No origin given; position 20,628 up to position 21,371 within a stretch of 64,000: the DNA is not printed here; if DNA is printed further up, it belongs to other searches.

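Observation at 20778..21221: Stand-alone MshEN-type domain (predicted c-di-GMP receptor) as first gene of the pilus operon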

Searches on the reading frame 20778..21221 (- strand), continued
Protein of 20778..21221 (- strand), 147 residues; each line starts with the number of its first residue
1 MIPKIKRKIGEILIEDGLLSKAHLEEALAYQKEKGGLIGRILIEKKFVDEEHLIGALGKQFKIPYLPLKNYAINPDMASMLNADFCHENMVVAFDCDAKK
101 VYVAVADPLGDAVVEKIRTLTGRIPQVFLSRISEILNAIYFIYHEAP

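Call 17: find_encoding_contigs(protein=P0117, flank=10000, max_places=2)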
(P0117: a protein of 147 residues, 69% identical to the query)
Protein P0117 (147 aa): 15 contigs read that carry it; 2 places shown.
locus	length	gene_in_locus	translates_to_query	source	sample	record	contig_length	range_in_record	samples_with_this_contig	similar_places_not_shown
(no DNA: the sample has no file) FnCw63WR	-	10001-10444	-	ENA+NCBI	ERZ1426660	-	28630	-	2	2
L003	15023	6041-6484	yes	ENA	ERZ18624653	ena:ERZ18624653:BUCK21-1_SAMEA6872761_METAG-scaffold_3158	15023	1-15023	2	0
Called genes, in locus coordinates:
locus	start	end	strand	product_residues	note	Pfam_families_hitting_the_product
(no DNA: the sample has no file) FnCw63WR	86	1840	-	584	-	PF13231:PMT_2 (weak)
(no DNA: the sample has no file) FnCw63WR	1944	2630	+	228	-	PF00226:DnaJ, PF01556:DnaJ_C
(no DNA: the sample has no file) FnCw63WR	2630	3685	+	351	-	PF18306:LDcluster4, PF03641:Lysine_decarbox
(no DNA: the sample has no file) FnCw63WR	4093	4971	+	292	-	PF09924:LPG_synthase_C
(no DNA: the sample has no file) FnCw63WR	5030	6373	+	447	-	PF00919:UPF0004, PF04055:Radical_SAM, PF18693:TRAM_2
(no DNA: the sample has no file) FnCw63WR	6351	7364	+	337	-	PF01066:CDP-OH_P_transf, PF04608:PgpA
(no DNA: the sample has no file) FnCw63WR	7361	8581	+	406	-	PF00994:MoCF_biosynth, PF18146:CinA_KH (weak), PF02464:CinA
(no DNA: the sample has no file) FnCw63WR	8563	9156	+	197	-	PF02834:LigT_PEase, PF13563:2_5_RNA_ligase2, PF02834:LigT_PEase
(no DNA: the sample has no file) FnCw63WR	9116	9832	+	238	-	PF00730:HhH-GPD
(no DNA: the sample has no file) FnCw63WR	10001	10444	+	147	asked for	PF05157:MshEN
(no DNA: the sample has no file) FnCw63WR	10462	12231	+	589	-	PF05157:MshEN, PF00437:T2SSE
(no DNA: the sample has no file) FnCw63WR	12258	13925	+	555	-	PF05157:MshEN, PF00437:T2SSE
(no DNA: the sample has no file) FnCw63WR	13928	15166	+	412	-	PF28597:T2SSF_N, PF00482:T2SSF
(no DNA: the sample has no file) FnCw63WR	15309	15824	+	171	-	PF07963:N_methyl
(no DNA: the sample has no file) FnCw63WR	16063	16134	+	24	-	?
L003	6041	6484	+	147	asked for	PF05157:MshEN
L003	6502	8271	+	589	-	PF05157:MshEN, PF00437:T2SSE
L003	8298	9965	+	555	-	PF05157:MshEN, PF00437:T2SSE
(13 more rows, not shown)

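Call 18: find_encoding_contigs(protein=P0115, flank=10000, max_places=2)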
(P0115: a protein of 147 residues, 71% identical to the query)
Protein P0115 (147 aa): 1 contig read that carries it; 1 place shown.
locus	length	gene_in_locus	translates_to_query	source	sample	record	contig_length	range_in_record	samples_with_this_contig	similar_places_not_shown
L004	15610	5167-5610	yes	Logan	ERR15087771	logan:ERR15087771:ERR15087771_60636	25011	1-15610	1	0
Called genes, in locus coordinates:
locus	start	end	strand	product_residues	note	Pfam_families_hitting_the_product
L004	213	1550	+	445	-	PF00919:UPF0004, PF04055:Radical_SAM, PF18693:TRAM_2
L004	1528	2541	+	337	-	PF01066:CDP-OH_P_transf, PF04608:PgpA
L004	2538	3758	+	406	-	PF00994:MoCF_biosynth, PF18146:CinA_KH (faint), PF02464:CinA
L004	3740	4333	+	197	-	PF02834:LigT_PEase, PF13563:2_5_RNA_ligase2, PF02834:LigT_PEase (weak)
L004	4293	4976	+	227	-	PF00730:HhH-GPD, PF00633:HHH (weak)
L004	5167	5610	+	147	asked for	PF05157:MshEN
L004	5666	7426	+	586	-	PF05157:MshEN, PF00437:T2SSE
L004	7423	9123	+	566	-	PF05157:MshEN, PF00437:T2SSE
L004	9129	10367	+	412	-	PF28597:T2SSF_N (weak), PF00482:T2SSF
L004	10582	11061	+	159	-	PF07963:N_methyl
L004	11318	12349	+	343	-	PF11104:PilM_2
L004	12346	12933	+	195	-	-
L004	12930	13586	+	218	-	-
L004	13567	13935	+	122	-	-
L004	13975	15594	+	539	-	PF21305:type_II_gspD_N0 (weak), PF07660:STN, PF03958:Secretin_N, PF00263:Secretin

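Call 29: predict_structure(alignment_id=A1)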
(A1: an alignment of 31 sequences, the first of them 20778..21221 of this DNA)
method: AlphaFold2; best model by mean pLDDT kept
length: 147 residues; sequences in the alignment: 31
mean_pLDDT: 81.4   pTM: 0.71
mean pLDDT of the five models: 81.4, 75.1, 57.4, 54.3, 51.1
residues with pLDDT >= 90: 5; 70-90: 127; 50-70: 9; < 50: 6
segments of 3 or more residues with pLDDT < 50: 1-5
pLDDT, mean of each block of 10 residues (from residue 1): 53 86 89 82 87 85 84 75 85 84 80 85 89 86 68
secondary structure, 60 per line:
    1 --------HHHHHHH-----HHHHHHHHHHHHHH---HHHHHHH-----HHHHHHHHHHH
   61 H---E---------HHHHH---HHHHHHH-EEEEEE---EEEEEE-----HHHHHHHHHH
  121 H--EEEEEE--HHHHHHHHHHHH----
elements in order: H9-15 H21-34 H38-44 H50-61 H75-79 H83-89 E91-96 E100-105 H111-121 E124-129 H132-143

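Call 32: search_protein_representatives(alignment_id=A1)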
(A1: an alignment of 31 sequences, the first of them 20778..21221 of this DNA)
Query: 31 sequences, 147 profile positions. Proteins with E-value up to 0.001 (for the whole library): 22803; up to 1e-10: 6558; up to 1e-30: 48. The best 150 are listed.
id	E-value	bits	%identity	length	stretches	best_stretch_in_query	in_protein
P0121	2.1e-61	222.2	-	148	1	1-146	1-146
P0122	2.3e-59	215.6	-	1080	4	1-144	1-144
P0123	1.8e-57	209.5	-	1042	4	7-145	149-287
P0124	1.0e-44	168.1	-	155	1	1-145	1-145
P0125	3.3e-44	166.5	-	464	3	8-143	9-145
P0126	1.7e-42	160.9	-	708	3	5-111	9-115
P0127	1.3e-41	158.0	-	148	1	9-139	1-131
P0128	1.7e-41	157.7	-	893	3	6-145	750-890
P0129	2.6e-41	157.1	-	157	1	5-138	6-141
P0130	2.9e-41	156.9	-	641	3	7-125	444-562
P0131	8.2e-41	155.5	-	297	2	6-139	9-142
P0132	1.1e-40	155.0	-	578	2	8-135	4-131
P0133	7.1e-40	152.4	-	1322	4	6-142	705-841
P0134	3.0e-39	150.4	-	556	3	6-119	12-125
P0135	5.5e-39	149.5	-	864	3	7-143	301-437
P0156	3.7e-33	130.6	-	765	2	6-140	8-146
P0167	6.4e-31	123.4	-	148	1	5-144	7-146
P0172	2.9e-30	121.2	-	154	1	6-140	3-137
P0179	2.0e-29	118.5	-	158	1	1-144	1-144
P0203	1.3e-27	112.7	-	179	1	5-143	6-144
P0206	1.8e-27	112.1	-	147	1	5-139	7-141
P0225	9.8e-26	106.5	-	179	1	5-143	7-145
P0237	4.6e-25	104.4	-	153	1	6-144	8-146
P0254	1.6e-24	102.6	-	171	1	3-140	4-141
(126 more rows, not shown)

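Call 34: fold_search(model_id=the predicted structure, library=pdb)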
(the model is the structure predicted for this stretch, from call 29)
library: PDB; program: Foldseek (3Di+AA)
matches with E <= 10: 203; with E <= 0.001: 20
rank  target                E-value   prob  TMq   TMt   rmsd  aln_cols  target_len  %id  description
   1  5htl_B                3.5e-10  1.00  0.68  0.71   3.6       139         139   22  Structure of MshE with cdg (released 2016-10-05)
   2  8pfa_A                5.5e-10  1.00  0.64  0.67   4.2       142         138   27  X-ray structure of the Thermus thermophilus K167R mutant of the PilF-GSPIIB domain in the c-di-GMP bound state (released 2024-06-26)
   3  8pdk_A                7.9e-10  1.00  0.63  0.65   4.2       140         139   28  X-ray structure of the Thermus thermophilus PilF-GSPIIB domain in the c-di-GMP bound state (released 2024-06-26)
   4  9gl5_A                1.2e-09  1.00  0.63  0.66   4.2       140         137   27  X-ray structure of the Thermus thermophilus Q190E mutant of the PilF-GSPIIB domain in the c-di-GMP bound state (released 2025-06-25)
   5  9glg_A                1.4e-09  1.00  0.62  0.65   4.2       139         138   27  X-ray structure of the Thermus thermophilus Q218E mutant of the PilF-GSPIIB domain in the c-di-GMP bound state (released 2025-06-25)
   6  8pe0_A                2.0e-09  1.00  0.63  0.65   4.3       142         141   27  X-ray structure of the Thermus thermophilus K167L mutant of the PilF-GSPIIB domain in the c-di-GMP bound state (released 2024-06-26)
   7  5htl_A                2.2e-09  1.00  0.66  0.68   3.9       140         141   22  Structure of MshE with cdg (released 2016-10-05)
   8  9glg_B                2.9e-09  1.00  0.61  0.65   4.3       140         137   27  X-ray structure of the Thermus thermophilus Q218E mutant of the PilF-GSPIIB domain in the c-di-GMP bound state (released 2025-06-25)
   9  8pfa_B                3.3e-09  1.00  0.62  0.65   4.3       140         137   26  X-ray structure of the Thermus thermophilus K167R mutant of the PilF-GSPIIB domain in the c-di-GMP bound state (released 2024-06-26)
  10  8pdk_B                5.2e-09  1.00  0.62  0.65   4.3       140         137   27  X-ray structure of the Thermus thermophilus PilF-GSPIIB domain in the c-di-GMP bound state (released 2024-06-26)
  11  8pkz_MODEL_1_A        7.1e-09  1.00  0.62  0.62   4.2       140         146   28  NMR solution structure of PilF-GSPIIB in the c-di-GMP bound state (released 2024-07-10)
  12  9g1w_MODEL_1_A        1.3e-08  1.00  0.83  0.79   2.0       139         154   28  NMR solution structure of the Thermus thermophilus PilF-GSPIIA domain (released 2025-05-21)
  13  7lkm_B                1.9e-08  1.00  0.64  0.63   4.6       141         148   16  The PilB(N-terminal_P70S mutant)-PilZ complex of the Type IV pilus from Xanthomonas citri (released 2021-08-11)
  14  6ejf_G                4.3e-08  1.00  0.70  0.71   3.3       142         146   24  Thermus thermophilus PilF ATPase (apoprotein form) (released 2018-08-01)
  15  7lkm_A                4.6e-08  1.00  0.63  0.62   5.4       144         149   15  The PilB(N-terminal_P70S mutant)-PilZ complex of the Type IV pilus from Xanthomonas citri (released 2021-08-11)
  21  3jc8_Ba               2.0e-02  1.00  0.38  0.13   1.9        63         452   22  Architectural model of the type IVa pilus machine in a piliated state (released 2016-03-16)
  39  5iqr_h                7.9e-01  0.18  0.24  0.19   5.9        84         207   18  Structure of RelA bound to the 70S ribosome (released 2016-05-04)
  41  5mdv_h                8.4e-01  0.21  0.26  0.20   6.6        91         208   15  Structure of ArfA and RF2 bound to the 70S ribosome (accommodated state) (released 2016-12-14)
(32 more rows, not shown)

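Call 38: find_encoding_contigs(protein=P0124, flank=8000, max_places=2)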
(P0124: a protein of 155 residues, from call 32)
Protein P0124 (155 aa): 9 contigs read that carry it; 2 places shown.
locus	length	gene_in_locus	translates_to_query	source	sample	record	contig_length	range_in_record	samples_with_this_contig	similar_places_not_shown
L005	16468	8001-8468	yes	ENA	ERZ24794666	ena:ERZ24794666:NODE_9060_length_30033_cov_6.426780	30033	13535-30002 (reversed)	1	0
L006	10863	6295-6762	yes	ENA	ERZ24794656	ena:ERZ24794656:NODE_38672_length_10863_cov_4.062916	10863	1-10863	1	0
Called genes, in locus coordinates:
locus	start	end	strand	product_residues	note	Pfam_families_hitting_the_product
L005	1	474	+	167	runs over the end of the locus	?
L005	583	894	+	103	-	-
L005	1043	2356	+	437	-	PF00919:UPF0004, PF04055:Radical_SAM, PF18693:TRAM_2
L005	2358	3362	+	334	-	PF01066:CDP-OH_P_transf, PF04608:PgpA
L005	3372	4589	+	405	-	PF00994:MoCF_biosynth, PF18146:CinA_KH (weak), PF02464:CinA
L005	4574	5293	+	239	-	PF00730:HhH-GPD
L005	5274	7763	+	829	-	PF02516:STT3, PF21436:STT3-PglB_core (weak)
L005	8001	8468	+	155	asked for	PF05157:MshEN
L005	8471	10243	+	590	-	PF05157:MshEN, PF00437:T2SSE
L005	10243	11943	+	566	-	PF05157:MshEN, PF00437:T2SSE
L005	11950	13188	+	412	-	PF28597:T2SSF_N, PF00482:T2SSF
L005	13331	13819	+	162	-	PF07963:N_methyl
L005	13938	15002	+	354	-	PF11104:PilM_2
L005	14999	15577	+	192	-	-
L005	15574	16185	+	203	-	PF04350:PilO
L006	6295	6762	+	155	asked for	PF05157:MshEN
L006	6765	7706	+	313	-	PF05157:MshEN, PF00437:T2SSE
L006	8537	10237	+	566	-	PF05157:MshEN, PF00437:T2SSE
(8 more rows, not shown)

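Call 39: find_encoding_contigs(protein=P0129, flank=8000, max_places=2)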
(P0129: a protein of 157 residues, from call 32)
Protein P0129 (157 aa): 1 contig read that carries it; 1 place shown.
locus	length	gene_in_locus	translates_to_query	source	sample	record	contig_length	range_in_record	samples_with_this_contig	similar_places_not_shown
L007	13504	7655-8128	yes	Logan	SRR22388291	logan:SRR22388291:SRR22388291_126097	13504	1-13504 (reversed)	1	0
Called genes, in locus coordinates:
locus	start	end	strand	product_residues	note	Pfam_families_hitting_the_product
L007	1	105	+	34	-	?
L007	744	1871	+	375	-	PF13173:AAA_14, PF13635:DUF4143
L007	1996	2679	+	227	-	PF00226:DnaJ, PF01556:DnaJ_C (weak)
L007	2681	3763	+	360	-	PF18306:LDcluster4, PF03641:Lysine_decarbox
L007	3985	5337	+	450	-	PF00919:UPF0004, PF04055:Radical_SAM, PF18693:TRAM_2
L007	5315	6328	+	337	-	PF01066:CDP-OH_P_transf, PF04608:PgpA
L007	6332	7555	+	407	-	PF00994:MoCF_biosynth, PF02464:CinA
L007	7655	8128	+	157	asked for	PF05157:MshEN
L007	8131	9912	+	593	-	PF05157:MshEN, PF00437:T2SSE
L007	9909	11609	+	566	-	PF05157:MshEN, PF00437:T2SSE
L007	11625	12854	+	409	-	PF28597:T2SSF_N, PF00482:T2SSF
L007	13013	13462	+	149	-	PF07963:N_methyl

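Call 41: find_encoding_contigs(protein=P0203, flank=8000, max_places=2)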
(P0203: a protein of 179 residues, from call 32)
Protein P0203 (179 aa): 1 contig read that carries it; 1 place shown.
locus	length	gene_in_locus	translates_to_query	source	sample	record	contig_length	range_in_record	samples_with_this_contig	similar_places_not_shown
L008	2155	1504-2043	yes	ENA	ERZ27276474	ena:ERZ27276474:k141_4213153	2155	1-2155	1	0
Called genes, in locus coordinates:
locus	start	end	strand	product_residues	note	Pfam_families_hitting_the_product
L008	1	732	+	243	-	?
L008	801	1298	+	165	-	PF02834:LigT_PEase (weak), PF13563:2_5_RNA_ligase2, PF02834:LigT_PEase (weak)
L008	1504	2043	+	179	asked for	PF05157:MshEN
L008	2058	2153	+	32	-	?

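Call 42: find_encoding_contigs(protein=P0237, flank=8000, max_places=2)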
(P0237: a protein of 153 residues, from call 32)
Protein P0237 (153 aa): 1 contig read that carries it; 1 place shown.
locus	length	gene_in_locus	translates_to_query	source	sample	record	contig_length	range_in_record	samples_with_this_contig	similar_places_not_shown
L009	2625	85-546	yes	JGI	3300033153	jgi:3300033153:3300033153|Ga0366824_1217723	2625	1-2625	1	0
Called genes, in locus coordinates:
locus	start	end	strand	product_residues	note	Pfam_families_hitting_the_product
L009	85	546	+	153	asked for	PF05157:MshEN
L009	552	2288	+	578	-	PF05157:MshEN, PF00437:T2SSE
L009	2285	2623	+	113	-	?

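Call 43: find_encoding_contigs(protein=P0206, flank=8000, max_places=2)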
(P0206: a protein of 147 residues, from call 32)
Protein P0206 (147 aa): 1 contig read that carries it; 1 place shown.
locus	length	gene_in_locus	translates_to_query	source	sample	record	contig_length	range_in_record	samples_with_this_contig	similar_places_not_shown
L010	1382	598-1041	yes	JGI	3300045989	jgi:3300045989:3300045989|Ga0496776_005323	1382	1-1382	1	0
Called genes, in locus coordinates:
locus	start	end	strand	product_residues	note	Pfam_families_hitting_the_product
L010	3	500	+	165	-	?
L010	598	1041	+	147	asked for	PF05157:MshEN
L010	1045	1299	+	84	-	-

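Call 46: find_related_loci(query=A1, collection=genome_contigs, flank=6000)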
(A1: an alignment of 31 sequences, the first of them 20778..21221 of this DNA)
Query A1 (147 aa) in genome_contigs; peptide patterns used: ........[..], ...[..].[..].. (x = any residue, [..] = any of these).
124 stretches matched a pattern; 19 encode a relative of the query (tblastn E <= 1e-3); 19 distinct loci.
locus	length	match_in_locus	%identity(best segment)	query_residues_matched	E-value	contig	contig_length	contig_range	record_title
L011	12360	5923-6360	88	1-146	2e-86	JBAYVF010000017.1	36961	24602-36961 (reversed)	MAG: Candidatus Omnitrophota bacterium isolate SO_2016_LW3_53 scaffold01732_LW162_2016, whole genome shotgun sequence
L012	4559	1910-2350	88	1-147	3e-86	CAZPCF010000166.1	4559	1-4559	MAG TPA_asm: uncultured bacterium isolate SRP178699_co1_136 genome assembly, contig: NODE_28639_length_4559_cov_4.247336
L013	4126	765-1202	88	1-146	1e-85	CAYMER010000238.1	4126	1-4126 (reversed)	MAG TPA_asm: uncultured bacterium isolate binchicken_co18_506 genome assembly, contig: k141_259606, whole genome shotgun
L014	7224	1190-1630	86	1-147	2e-83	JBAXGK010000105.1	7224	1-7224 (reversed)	MAG: Candidatus Omnitrophota bacterium isolate ELA295 MAG295_105, whole genome shotgun sequence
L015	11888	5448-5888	82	1-147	1e-82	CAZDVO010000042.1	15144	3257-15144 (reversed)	MAG TPA_asm: uncultured bacterium isolate binchicken_co117_427 genome assembly, contig: NODE_7181_length_15144_cov_8.605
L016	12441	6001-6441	80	1-147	2e-82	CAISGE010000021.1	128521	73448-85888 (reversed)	MAG: Candidatus Omnitrophica bacterium isolate AM-lipid-02-D9_bin-1187 genome assembly, contig: bin-1187:21/80, whole ge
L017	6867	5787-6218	83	4-147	3e-82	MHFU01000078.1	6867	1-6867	MAG: Omnitrophica bacterium RIFOXYB12_FULL_50_7 rifoxyb3_full_scaffold_2613, whole genome shotgun sequence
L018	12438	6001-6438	82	1-146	9e-82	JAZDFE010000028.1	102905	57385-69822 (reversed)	MAG: Candidatus Omnitrophota bacterium isolate MEGAHIT-group-0.189 k141_1628799, whole genome shotgun sequence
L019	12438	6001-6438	82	1-146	7e-81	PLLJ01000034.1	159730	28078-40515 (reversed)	MAG: Candidatus Omnitrophota bacterium isolate fen_1321 73.20120800_E3X.43_contig_1258, whole genome shotgun sequence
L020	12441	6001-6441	80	1-147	3e-80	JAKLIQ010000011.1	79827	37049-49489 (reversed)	MAG: Candidatus Omnitrophota bacterium isolate RA.bin90 RA.bin90_11, whole genome shotgun sequence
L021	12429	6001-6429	81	4-146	4e-79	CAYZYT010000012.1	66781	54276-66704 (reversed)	MAG TPA_asm: uncultured bacterium isolate SRP272421_co2_334 genome assembly, contig: NODE_599_length_66781_cov_12.828882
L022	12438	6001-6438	82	1-146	1e-78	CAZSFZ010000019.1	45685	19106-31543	MAG TPA_asm: uncultured bacterium isolate binchicken_co117_453 genome assembly, contig: NODE_1495_length_45685_cov_22.05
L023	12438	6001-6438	80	1-146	2e-76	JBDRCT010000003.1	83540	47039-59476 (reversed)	MAG: Candidatus Omnitrophota bacterium isolate MEGAHIT-group-1.200 k141_6196412, whole genome shotgun sequence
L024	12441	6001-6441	78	1-147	2e-76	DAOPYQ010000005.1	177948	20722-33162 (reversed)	MAG TPA_asm: Candidatus Omnitrophota bacterium isolate AMR_MDS_1310 NODE_24_length_177948_cov_8.125126, whole genome sho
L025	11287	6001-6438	79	1-146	2e-75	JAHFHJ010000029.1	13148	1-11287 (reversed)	MAG: Candidatus Omnitrophota bacterium isolate nzgw336 NODE_7017_length_13149_cov_9.605926, whole genome shotgun sequenc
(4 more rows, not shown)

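Call 54: list_cluster_members(proteins=[P0156, P0124, P0129, P0167, P0172, P0203, P0237, P0225, P0179, P0254])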
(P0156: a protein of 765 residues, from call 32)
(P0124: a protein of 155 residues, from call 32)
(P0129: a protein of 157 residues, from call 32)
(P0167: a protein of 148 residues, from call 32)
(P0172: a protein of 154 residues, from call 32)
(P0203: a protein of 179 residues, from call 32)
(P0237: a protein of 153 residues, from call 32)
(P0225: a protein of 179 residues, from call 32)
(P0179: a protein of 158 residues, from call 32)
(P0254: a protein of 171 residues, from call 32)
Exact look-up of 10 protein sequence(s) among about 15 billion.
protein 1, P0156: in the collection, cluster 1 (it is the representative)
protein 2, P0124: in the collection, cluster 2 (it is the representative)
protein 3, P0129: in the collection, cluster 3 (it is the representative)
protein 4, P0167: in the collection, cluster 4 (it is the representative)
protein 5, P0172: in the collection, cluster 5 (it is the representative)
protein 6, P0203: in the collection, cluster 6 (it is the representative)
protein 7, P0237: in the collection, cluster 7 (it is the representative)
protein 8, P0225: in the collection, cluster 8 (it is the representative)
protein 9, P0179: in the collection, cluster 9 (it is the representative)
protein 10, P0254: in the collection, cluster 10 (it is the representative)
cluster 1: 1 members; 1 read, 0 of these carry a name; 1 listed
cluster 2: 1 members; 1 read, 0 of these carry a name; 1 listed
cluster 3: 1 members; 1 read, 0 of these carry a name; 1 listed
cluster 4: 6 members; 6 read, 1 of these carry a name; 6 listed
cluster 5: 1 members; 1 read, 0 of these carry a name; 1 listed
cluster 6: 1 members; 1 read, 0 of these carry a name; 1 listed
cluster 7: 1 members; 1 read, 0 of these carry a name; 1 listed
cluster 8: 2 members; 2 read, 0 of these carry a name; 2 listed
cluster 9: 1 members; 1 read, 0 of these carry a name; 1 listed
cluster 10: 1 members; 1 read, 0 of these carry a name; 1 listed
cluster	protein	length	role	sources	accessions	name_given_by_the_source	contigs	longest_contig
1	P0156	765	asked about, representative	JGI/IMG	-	-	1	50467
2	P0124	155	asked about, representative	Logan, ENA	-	-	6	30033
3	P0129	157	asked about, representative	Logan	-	-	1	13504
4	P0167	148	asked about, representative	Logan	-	-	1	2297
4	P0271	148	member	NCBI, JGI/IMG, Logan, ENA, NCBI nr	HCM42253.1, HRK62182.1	MAG TPA: hypothetical protein PLY88_06530 [Candidatus Omnitrophota bacterium] | hypothetical protein [Candidatus Omnitrophota bacterium]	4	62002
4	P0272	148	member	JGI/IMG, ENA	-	-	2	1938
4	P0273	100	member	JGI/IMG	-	-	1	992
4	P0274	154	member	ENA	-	-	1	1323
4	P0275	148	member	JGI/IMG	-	-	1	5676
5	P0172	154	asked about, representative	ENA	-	-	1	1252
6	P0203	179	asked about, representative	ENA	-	-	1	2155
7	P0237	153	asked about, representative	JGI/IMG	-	-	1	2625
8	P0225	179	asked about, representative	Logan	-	-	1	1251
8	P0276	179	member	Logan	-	-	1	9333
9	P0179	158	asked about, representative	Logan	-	-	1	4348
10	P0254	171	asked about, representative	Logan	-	-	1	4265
